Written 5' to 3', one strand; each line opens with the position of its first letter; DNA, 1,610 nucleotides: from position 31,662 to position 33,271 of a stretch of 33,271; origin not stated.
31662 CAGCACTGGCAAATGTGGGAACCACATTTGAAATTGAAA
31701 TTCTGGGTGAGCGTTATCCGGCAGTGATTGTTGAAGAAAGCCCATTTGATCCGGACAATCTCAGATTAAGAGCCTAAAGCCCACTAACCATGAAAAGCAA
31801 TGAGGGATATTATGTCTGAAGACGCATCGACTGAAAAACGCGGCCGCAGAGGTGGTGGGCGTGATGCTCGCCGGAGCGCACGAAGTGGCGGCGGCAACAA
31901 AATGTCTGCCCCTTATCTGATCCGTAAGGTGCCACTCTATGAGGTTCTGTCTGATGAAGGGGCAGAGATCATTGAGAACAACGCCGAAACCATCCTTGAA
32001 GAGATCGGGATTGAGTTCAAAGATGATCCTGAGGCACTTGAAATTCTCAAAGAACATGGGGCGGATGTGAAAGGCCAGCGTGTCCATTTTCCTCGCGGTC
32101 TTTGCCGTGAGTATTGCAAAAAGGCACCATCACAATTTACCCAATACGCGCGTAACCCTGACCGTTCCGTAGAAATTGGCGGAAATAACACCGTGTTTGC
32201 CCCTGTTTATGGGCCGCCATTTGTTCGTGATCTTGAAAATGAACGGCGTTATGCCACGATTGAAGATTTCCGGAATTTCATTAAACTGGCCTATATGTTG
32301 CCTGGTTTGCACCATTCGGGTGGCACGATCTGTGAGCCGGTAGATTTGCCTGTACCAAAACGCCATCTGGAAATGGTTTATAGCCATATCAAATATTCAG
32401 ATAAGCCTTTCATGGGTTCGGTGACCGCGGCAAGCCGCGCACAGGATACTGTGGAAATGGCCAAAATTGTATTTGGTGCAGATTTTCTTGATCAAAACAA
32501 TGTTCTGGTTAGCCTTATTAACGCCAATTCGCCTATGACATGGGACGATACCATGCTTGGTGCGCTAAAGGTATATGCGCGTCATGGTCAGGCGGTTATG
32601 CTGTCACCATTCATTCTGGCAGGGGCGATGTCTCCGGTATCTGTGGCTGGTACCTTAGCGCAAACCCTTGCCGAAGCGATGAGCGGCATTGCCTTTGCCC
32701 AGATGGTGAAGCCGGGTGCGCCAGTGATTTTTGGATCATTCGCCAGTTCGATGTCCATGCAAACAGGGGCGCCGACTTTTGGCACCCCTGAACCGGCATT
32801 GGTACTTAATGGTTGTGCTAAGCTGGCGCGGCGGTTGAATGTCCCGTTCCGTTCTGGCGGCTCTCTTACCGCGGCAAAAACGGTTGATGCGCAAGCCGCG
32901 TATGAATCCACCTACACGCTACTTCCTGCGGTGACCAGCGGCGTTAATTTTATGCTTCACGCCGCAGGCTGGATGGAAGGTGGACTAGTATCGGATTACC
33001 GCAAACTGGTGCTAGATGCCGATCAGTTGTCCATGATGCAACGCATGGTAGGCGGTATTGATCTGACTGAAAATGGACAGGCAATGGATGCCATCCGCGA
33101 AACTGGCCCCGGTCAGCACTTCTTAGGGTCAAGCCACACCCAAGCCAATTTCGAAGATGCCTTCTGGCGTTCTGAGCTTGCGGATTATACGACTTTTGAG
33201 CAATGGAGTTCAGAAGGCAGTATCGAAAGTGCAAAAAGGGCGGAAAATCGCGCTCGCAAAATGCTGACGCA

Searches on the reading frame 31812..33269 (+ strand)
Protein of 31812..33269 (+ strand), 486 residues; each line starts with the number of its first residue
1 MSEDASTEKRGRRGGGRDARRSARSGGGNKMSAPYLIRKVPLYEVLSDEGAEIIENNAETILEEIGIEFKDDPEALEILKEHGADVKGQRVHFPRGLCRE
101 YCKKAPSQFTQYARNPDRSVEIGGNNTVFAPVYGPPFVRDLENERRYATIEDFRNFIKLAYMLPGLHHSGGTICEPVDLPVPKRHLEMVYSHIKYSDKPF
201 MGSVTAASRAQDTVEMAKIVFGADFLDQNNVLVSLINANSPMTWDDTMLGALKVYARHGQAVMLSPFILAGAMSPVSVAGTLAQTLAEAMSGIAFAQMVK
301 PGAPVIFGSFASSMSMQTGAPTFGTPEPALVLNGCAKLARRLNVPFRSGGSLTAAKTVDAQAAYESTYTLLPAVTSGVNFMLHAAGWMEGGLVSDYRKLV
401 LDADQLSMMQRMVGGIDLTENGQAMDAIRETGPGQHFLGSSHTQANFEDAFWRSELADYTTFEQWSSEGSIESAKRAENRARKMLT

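Call 5: search_protein_families(library=pfam, proteins=[window:31812-33269:+])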
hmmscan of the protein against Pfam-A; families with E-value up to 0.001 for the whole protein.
window:31812-33269:+ (486 aa): 1 family
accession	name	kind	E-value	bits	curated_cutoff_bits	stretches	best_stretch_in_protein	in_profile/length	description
PF06253.16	MTTB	-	2.3e-219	729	25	1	13-485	1-472/500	Trimethylamine methyltransferase (MTTB)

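Call 6: search_protein_families(library=ncbifam, proteins=[window:31812-33269:+])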
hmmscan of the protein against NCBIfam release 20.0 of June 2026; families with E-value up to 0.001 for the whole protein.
window:31812-33269:+ (486 aa): 1 family
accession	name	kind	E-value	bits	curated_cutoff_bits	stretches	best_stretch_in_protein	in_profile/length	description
TIGR02369.2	trimeth_pyl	equivalog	1.2e-83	281.3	525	1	44-485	4-445/469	[trimethylamine--corrinoid protein] Co-methyltransferase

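Call 17: search_solved_structures(query=window:31812-33269:+, show_alignments=3)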
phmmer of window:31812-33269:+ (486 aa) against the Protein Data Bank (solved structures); distinct sequences matched with E-value up to 0.001: 5.
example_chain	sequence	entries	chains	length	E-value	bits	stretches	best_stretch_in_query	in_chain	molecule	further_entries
4yyc_A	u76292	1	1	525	1.1e-213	713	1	8-483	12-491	Putative trimethylamine methyltransferase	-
2qne_A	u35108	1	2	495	1.2e-121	409.6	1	39-485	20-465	Putative methyltransferase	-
9yce_A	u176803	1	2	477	1.9e-121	408.9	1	40-485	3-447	Glycine betaine methyltransferase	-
7xcl_A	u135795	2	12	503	3.2e-37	131.3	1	59-481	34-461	Trimethylamine methyltransferase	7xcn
7xcm_A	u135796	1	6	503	4.2e-37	130.9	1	59-481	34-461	Trimethylamine methyltransferase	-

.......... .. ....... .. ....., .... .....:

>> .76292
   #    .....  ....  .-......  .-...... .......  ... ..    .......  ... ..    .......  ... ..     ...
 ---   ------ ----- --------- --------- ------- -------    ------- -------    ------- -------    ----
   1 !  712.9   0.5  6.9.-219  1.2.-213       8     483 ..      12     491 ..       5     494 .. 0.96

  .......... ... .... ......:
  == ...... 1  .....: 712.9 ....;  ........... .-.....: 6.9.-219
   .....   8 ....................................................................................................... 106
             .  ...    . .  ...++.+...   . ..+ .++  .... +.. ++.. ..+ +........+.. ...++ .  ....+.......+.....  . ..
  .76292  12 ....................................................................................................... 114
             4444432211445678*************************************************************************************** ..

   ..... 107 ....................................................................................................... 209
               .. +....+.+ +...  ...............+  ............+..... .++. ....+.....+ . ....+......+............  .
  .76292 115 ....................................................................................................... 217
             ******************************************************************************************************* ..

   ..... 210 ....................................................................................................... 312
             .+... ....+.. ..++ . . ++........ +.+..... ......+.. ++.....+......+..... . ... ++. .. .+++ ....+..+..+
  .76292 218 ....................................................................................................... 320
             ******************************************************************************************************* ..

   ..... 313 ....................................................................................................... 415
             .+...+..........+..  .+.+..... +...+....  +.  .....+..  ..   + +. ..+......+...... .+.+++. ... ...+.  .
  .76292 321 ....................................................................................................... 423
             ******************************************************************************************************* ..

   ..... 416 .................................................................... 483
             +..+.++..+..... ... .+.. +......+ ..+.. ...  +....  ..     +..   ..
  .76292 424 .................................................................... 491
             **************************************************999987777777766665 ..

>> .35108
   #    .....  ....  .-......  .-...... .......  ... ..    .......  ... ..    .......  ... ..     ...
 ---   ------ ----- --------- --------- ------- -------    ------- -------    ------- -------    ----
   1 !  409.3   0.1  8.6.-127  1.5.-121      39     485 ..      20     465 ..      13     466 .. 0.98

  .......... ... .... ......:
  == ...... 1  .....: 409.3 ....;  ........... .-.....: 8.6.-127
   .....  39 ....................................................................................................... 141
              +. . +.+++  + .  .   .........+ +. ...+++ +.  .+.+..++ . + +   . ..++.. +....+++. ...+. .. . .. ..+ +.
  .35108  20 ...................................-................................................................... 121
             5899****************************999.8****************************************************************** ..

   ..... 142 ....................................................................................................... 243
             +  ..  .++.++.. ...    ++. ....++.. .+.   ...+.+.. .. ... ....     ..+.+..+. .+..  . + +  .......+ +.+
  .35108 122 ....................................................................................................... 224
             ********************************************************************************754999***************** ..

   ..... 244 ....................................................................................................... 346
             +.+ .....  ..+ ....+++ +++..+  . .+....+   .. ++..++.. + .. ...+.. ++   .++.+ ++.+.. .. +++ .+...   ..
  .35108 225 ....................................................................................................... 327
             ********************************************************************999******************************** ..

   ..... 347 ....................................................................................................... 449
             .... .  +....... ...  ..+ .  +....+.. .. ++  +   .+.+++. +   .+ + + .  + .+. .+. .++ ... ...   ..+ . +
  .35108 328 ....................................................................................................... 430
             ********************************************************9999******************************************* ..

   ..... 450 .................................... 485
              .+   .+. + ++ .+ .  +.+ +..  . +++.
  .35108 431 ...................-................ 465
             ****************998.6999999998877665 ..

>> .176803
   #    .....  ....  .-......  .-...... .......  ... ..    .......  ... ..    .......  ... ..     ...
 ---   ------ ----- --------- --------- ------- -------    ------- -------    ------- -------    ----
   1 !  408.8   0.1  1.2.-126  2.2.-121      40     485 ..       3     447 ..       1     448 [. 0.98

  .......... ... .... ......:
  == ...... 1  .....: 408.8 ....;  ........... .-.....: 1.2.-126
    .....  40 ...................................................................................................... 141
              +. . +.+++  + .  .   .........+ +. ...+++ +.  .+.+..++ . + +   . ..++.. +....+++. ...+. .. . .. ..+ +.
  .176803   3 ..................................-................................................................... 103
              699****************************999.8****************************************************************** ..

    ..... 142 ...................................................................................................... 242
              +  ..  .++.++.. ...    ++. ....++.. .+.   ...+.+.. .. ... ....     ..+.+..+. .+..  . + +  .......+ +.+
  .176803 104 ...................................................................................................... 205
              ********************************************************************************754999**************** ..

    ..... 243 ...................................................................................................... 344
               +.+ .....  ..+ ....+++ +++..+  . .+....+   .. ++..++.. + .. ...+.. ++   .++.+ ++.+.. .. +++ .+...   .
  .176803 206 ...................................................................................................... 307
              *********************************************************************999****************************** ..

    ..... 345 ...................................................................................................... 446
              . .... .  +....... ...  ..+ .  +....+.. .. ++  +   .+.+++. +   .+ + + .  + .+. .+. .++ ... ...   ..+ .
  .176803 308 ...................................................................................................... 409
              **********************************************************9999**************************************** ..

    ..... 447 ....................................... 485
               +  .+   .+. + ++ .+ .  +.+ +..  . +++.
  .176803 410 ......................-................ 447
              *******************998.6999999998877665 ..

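Call 101: search_dna_similar(query=window:31812-33269:+, collection=plasmids, mode=protein, max_rows=40, rows=spread, max_evalue=1e-40)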
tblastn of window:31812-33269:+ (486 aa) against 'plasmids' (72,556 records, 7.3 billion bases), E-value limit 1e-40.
Records with a match: 184; places in all: 224; records where one place covers at least 80% of the query: 135.
Best place of each record, by identity: 60-80% 9; <60% 175.
By first word of the organism name: Sinorhizobium 118; Leisingera 17; Mesorhizobium 9; Cereibacter 8; Paracoccus 4; Rhizobium 4; Shinella 3; Ruegeria 3; Phyllobacterium 2; Aminobacter 2; and 13 more.
By predicted mobility (MOB-suite, as given by PLSDB): conjugative 73; non-mobilizable 65; mobilizable 46.
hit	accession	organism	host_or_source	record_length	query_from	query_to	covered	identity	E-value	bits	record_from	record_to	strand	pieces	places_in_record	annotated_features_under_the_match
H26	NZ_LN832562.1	Paracoccus aminovorans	-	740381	35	485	93%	66.5%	0e+0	651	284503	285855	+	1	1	trimethylamine methyltransferase family protein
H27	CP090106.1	Sinorhizobium meliloti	Medicago,Cell culture,Plant nodule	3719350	32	485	93%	65.6%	0e+0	644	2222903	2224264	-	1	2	trimethylamine methyltransferase family protein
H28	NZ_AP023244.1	Mesorhizobium sp. 113-3-3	Lotus japonicus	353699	43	485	91%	56.2%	2e-168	533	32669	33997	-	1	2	trimethylamine methyltransferase family protein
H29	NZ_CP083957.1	Mesorhizobium sp. B1-1-8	cell culture,soil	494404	34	486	93%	53.5%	1e-168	533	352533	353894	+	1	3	trimethylamine methyltransferase family protein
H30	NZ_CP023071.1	Sinorhizobium fredii CCBAU 83666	G.max,nodule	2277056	31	485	94%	52.5%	1e-161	514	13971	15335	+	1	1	record has no annotation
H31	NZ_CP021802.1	Sinorhizobium meliloti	Medicago sativa,Single Cell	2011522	30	485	94%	52.0%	2e-160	510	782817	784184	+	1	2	none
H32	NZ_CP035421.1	Leisingera sp. NJS204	cell culture,Marine Biofilm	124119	35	485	93%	48.5%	3e-138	446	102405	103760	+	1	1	trimethylamine methyltransferase family protein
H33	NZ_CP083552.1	Leisingera sp. M658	-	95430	35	485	93%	47.8%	8e-137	442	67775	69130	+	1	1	trimethylamine methyltransferase family protein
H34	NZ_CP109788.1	Leisingera thetidis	-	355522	34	486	93%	45.3%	8e-132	428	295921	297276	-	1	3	trimethylamine methyltransferase family protein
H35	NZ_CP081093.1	Leisingera caerulea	-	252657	34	485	93%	45.1%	1e-129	421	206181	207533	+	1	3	trimethylamine methyltransferase family protein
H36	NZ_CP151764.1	Yoonia sp. SS1-5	cell culture,Marine algae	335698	34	486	93%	44.6%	1e-131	427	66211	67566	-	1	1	trimethylamine methyltransferase family protein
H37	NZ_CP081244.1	Phaeobacter inhibens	-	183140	34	485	93%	44.5%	7e-128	417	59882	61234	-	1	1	trimethylamine methyltransferase family protein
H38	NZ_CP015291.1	Cereibacter sphaeroides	Cereibacter sphaeroides 2.4.1,single ...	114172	34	485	93%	43.6%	9e-121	396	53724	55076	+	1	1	trimethylamine methyltransferase family protein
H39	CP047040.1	Cereibacter sphaeroides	cell culture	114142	34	485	93%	43.6%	1e-120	396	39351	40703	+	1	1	trimethylamine methyltransferase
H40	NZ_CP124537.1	Fuscovulum ytuae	pure culture,sediment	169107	38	485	92%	40.7%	6e-93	316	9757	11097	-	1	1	trimethylamine methyltransferase family protein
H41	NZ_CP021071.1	Mesorhizobium sp. WSM1497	Biserrula pelecinus L.,cell ...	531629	44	485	91%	40.0%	4e-99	334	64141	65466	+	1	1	trimethylamine methyltransferase family protein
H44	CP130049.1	Sinorhizobium meliloti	Medicago,Cell culture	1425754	44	485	91%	36.8%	1e-90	309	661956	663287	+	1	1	trimethylamine methyltransferase family protein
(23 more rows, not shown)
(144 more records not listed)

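Call 102: get_annotated_region(hit=H37, flank=400)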
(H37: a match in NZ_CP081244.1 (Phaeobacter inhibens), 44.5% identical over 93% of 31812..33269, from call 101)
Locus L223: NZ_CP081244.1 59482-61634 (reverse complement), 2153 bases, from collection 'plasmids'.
description: Phaeobacter inhibens strain M633 plasmid unnamed1, complete sequence
organism: Phaeobacter inhibens (NCBI taxid 221822)
taxonomy: Bacteria; Pseudomonadota; Alphaproteobacteria; Rhodobacterales; Roseobacteraceae; Phaeobacter; Phaeobacter inhibens
host: -; source: -; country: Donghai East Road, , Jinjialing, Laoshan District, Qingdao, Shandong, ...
typing (MOB-suite, as given by PLSDB): conjugative; replicon rep_cluster_636; relaxase MOBP; mating-pair formation MPF_T
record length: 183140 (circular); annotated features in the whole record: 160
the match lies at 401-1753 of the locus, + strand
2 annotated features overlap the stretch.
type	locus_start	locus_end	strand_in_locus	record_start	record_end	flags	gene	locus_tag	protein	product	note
CDS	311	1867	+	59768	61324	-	-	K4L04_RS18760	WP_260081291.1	trimethylamine methyltransferase family protein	-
CDS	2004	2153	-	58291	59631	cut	-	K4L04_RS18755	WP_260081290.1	FAD-binding oxidoreductase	-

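Call 103: get_annotated_region(hit=H38, flank=400)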
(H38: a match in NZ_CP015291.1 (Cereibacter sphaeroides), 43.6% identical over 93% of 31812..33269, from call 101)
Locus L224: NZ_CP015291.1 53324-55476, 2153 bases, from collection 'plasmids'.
description: Cereibacter sphaeroides strain MBTLJ-20 plasmid c, complete sequence
organism: Cereibacter sphaeroides (NCBI taxid 1063)
taxonomy: Bacteria; Pseudomonadota; Alphaproteobacteria; Rhodobacterales; Paracoccaceae; Cereibacter; Cereibacter sphaeroides
host: -; source: Cereibacter sphaeroides 2.4.1,single cell; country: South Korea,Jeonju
typing (MOB-suite, as given by PLSDB): non-mobilizable
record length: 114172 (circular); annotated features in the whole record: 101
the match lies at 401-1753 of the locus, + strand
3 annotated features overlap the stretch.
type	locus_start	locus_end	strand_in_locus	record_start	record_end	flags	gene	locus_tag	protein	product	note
CDS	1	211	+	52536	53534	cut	pta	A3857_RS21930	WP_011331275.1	phosphate acetyltransferase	GO:0006086 - acetyl-CoA biosynthetic process from pyruvate [Evidence IEA]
CDS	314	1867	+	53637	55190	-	-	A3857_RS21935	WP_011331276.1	trimethylamine methyltransferase family protein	-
CDS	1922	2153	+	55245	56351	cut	-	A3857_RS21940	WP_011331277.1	enolase C-terminal domain-like protein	-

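Call 104: get_annotated_region(hit=H44, flank=400)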
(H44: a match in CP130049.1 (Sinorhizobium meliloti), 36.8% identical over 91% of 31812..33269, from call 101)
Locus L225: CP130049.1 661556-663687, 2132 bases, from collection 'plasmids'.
description: Sinorhizobium meliloti strain R28 plasmid pSymA, complete sequence
organism: Sinorhizobium meliloti (NCBI taxid 382)
taxonomy: Bacteria; Pseudomonadota; Alphaproteobacteria; Hyphomicrobiales; Rhizobiaceae; Sinorhizobium; Sinorhizobium meliloti
host: -; source: Medicago,Cell culture; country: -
typing (MOB-suite, as given by PLSDB): conjugative; relaxase MOBQ; mating-pair formation MPF_T
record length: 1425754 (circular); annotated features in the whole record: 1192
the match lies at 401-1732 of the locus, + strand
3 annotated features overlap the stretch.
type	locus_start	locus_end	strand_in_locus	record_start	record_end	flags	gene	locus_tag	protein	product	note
CDS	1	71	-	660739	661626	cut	-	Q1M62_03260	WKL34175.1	LysR substrate-binding domain-containing protein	-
CDS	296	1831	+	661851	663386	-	-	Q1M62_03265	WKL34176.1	trimethylamine methyltransferase family protein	-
CDS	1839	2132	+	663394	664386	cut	-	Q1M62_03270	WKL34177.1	GlxA family transcriptional regulator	-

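Call 105: get_annotated_region(hit=H28, flank=400)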
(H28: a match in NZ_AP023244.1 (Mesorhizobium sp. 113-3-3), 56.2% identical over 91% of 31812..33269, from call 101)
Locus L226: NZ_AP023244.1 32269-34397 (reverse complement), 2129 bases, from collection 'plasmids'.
description: Mesorhizobium sp. 113-3-3 plasmid MesoLj113b2, complete sequence
organism: Mesorhizobium sp. 113-3-3 (NCBI taxid 2744516)
taxonomy: Bacteria; Pseudomonadota; Alphaproteobacteria; Hyphomicrobiales; Phyllobacteriaceae; Mesorhizobium; Mesorhizobium sp. 113-3-3
host: -; source: Lotus japonicus; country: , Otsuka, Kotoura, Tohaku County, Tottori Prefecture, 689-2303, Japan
typing (MOB-suite, as given by PLSDB): conjugative; relaxase MOBP,MOBP; mating-pair formation MPF_T
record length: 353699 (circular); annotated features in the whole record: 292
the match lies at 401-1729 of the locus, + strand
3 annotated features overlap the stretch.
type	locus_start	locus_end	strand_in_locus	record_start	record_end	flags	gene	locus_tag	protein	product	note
CDS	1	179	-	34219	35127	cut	-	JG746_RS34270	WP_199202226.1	LysR substrate-binding domain-containing protein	-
CDS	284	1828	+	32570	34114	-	-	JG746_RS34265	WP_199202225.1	trimethylamine methyltransferase family protein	-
CDS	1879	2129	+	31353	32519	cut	-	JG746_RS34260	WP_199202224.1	mandelate racemase/muconate lactonizing enzyme family protein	-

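Call 106: get_annotated_region(hit=H41, flank=400)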
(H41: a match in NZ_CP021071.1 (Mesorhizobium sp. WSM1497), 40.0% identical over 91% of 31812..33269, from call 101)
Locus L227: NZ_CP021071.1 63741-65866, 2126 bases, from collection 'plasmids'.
description: Mesorhizobium sp. WSM1497 plasmid pWSM1497, complete sequence
organism: Mesorhizobium sp. WSM1497 (NCBI taxid 278153)
taxonomy: Bacteria; Pseudomonadota; Alphaproteobacteria; Hyphomicrobiales; Phyllobacteriaceae; Mesorhizobium; Mesorhizobium sp. WSM1497
host: -; source: Biserrula pelecinus L.,cell culture,root nodule; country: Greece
typing (MOB-suite, as given by PLSDB): non-mobilizable
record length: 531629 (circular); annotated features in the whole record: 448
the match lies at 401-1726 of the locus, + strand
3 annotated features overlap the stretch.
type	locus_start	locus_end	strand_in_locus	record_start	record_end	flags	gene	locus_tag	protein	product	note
CDS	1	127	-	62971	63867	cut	-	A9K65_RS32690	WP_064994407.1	LysR substrate-binding domain-containing protein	-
CDS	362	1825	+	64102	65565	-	-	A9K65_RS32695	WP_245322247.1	trimethylamine methyltransferase family protein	-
CDS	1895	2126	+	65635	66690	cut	-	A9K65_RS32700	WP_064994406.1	Ldh family oxidoreductase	-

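Call 107: get_annotated_region(hit=H32, flank=400)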
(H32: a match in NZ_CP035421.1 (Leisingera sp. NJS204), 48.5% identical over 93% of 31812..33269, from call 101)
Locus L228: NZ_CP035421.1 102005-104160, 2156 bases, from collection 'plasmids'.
description: Leisingera sp. NJS204 plasmid unnamed4, complete sequence
organism: Leisingera sp. NJS204 (NCBI taxid 2508307)
taxonomy: Bacteria; Pseudomonadota; Alphaproteobacteria; Rhodobacterales; Roseobacteraceae; Leisingera; Leisingera sp. NJS204
host: -; source: cell culture,Marine Biofilm; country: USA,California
typing (MOB-suite, as given by PLSDB): non-mobilizable; replicon rep_cluster_508
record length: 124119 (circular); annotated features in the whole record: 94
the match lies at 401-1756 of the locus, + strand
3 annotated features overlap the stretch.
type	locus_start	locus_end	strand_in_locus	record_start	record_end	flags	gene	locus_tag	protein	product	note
CDS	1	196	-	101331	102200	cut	-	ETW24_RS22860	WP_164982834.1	LysR substrate-binding domain-containing protein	-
CDS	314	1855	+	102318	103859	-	-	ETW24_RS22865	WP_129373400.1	trimethylamine methyltransferase family protein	-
CDS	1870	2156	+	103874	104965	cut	-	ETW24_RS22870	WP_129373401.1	aminomethyltransferase family protein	-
